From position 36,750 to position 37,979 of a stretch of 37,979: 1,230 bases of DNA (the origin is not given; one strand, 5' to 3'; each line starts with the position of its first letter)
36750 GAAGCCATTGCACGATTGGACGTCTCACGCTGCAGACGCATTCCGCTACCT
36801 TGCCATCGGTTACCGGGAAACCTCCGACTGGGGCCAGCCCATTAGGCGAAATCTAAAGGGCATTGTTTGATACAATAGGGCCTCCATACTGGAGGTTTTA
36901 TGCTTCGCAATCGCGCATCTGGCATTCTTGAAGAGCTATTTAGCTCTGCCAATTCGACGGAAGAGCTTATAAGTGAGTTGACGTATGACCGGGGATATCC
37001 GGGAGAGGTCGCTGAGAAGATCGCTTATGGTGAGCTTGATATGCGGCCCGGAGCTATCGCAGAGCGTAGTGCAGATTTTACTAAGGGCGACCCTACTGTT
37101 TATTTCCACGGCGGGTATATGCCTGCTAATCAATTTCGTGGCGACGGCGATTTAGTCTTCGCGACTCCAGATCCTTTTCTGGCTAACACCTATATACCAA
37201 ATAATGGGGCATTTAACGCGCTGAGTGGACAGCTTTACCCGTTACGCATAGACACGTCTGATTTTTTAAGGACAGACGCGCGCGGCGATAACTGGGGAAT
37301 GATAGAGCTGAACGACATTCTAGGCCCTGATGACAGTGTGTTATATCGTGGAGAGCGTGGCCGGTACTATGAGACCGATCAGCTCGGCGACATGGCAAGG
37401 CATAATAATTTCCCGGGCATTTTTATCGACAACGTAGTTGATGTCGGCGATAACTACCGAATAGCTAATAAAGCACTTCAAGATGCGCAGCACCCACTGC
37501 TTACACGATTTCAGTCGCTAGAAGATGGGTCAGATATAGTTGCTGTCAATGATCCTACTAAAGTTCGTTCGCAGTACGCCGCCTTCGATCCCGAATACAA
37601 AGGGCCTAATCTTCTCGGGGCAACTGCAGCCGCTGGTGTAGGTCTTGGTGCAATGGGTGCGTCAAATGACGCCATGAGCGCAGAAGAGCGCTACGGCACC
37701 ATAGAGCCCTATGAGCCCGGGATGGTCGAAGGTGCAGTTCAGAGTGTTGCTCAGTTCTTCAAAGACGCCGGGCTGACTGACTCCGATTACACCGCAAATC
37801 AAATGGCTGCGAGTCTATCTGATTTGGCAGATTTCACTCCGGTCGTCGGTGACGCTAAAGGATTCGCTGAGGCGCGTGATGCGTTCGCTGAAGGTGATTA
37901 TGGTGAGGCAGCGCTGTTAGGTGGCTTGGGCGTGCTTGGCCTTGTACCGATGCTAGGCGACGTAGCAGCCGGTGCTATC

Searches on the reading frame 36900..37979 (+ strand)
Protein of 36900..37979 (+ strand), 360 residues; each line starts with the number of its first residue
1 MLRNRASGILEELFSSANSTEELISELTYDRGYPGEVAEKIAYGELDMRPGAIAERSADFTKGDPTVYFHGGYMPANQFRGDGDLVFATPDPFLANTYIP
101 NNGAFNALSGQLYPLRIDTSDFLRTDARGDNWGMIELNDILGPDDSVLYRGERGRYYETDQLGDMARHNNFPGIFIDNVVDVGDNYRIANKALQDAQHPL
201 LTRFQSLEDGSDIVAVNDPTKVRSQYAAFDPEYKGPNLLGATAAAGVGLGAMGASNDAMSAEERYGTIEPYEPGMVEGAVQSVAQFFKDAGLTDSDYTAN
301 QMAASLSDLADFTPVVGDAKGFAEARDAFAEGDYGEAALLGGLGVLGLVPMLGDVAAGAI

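Call 66: predict_structure(alignment_id=A4)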
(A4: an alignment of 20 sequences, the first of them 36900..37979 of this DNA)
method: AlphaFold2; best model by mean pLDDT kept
length: 360 residues; sequences in the alignment: 20
mean_pLDDT: 60.4   pTM: 0.55
mean pLDDT of the five models: 60.4, 58.4, 58.3, 54.3, 52.2
residues with pLDDT >= 90: 41; 70-90: 124; 50-70: 44; < 50: 151
segments of 3 or more residues with pLDDT < 50: 1-14, 76-82, 103-109, 238-360
pLDDT, mean of each block of 10 residues (from residue 1): 31 56 68 68 76 81 87 53 74 73 46 82 92 88 91 87 90 92 71 74 74 87 70 54 32 28 36 32 40 38 34 28 40 38 36 29
secondary structure, 60 per line:
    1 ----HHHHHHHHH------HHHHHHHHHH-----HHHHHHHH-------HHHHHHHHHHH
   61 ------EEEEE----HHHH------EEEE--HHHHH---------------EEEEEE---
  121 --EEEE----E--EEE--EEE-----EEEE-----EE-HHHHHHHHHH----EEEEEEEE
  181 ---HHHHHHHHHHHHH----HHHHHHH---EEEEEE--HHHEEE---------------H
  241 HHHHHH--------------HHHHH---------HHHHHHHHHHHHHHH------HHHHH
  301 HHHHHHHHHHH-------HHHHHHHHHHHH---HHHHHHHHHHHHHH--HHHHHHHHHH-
elements in order: H5-13 H20-29 H35-42 H50-60 E67-71 H76-79 E86-89 H92-96 E112-117 E123-126 E134-136 E139-141 E147-150 H159-168 E173-180 H184-196 H201-207 E211-216 E222-224 H240-246 H261-265 H275-289 H296-311 H319-330 H334-347 H350-359

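Call 70: fold_search(model_id=the predicted structure, library=pdb)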
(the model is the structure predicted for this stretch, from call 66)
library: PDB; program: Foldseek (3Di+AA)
matches with E <= 10: 38; with E <= 0.001: 0
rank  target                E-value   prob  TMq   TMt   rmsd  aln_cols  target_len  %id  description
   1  7rrw                  1.1e+00  0.11  0.17  0.13   8.0       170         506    9  Monomeric CRM197 expressed in E. coli (released 2022-11-09)
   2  7yjj_B                2.4e+00  0.06  0.10  0.08  14.7        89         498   20  Human Cytosolic 10-formyltetrahydrofolate dehydrogenase and Gossypol complex (released 2023-07-26)
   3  4z9d_A                3.4e+00  0.04  0.16  0.27  11.4       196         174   12  EcPltA (released 2016-10-12)
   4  1kcm                  4.6e+00  0.00  0.07  0.08  17.5       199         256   10  Crystal Structure of Mouse PITP Alpha Void of Bound Phospholipid at 2.0 Angstroms Resolution (released 2002-05-08)
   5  7ogr_A                4.9e+00  0.08  0.08  0.13  10.0        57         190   16  Structure of the apo-state of the bacteriophage PhiKZ non-virion RNA polymerase (released 2021-07-07)
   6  5c8e_G                5.5e+00  0.06  0.08  0.10  13.5        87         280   18  Crystal structure of Thermus thermophilus CarH bound to adenosylcobalamin and a 26-bp DNA segment (released 2015-09-30)
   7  1xrh_F                5.5e+00  0.01  0.07  0.08  17.4       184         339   10  Crystal Structure of Ureidoglycolate Dehydrogenase from Escherichia Coli (released 2004-10-26)
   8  4ruw                  5.8e+00  0.02  0.10  0.09  13.8       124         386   10  The crystal structure of endonuclease/exonuclease/phosphatase from Beutenbergia cavernae DSM 12333 (released 2014-12-24)
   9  7azp_A                5.8e+00  0.01  0.15  0.12  13.3       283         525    9  Structure of the human mitochondrial HSPD1 single ring (released 2021-02-10)
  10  2avp                  6.1e+00  0.14  0.08  0.41  10.2        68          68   18  Crystal structure of an 8 repeat consensus TPR superhelix (released 2005-09-13)
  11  7kw7_E                6.1e+00  0.10  0.08  0.09  11.4        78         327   15  Atomic cryoEM structure of Hsp90-Hsp70-Hop-GR (released 2021-12-08)
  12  7xc6_A                6.1e+00  0.04  0.09  0.07  12.1        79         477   15  Photobacterium phosphoreum fatty acid reductase complex LuxC-LuxE (released 2022-04-20)
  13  3l1w_A                6.5e+00  0.02  0.10  0.13  11.8       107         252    6  The crystal structure of a functionally unknown conserved protein from Enterococcus faecalis V583 (released 2010-01-12)
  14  3row_B                6.5e+00  0.01  0.08  0.08   8.4        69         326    9  Crystal Structure of Xanthomonas campestri OleA (released 2012-05-09)
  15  9ysf                  6.9e+00  0.05  0.12  0.17  13.3       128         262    6  Crystal structure of EEPD1 EEP domain dimer with Mg(II) (released 2026-03-18)
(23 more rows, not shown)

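Call 105: search_solved_structures(query=A4, max_evalue=10, show_alignments=2)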
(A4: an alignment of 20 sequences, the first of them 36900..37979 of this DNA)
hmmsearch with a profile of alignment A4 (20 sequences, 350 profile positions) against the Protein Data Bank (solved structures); distinct sequences matched with E-value up to 10: 6.
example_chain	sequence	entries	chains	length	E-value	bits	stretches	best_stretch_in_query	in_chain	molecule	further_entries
1tfe_A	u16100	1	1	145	0.8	12.3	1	15-33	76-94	ELONGATION FACTOR TS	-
1aip_C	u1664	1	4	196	0.92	12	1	15-33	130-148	ELONGATION FACTOR TS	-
6dy3_B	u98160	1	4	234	1.4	11.5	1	95-142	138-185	N-acylethanolamine-hydrolyzing acid amidase beta-subunit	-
2lci_A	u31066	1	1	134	2.7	10.5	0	148-190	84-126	Protein OR36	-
2lrh_A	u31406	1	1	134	2.7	10.5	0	148-190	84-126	De novo designed protein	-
2lr0_A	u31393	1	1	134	3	10.4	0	149-190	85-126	P-loop ntpase fold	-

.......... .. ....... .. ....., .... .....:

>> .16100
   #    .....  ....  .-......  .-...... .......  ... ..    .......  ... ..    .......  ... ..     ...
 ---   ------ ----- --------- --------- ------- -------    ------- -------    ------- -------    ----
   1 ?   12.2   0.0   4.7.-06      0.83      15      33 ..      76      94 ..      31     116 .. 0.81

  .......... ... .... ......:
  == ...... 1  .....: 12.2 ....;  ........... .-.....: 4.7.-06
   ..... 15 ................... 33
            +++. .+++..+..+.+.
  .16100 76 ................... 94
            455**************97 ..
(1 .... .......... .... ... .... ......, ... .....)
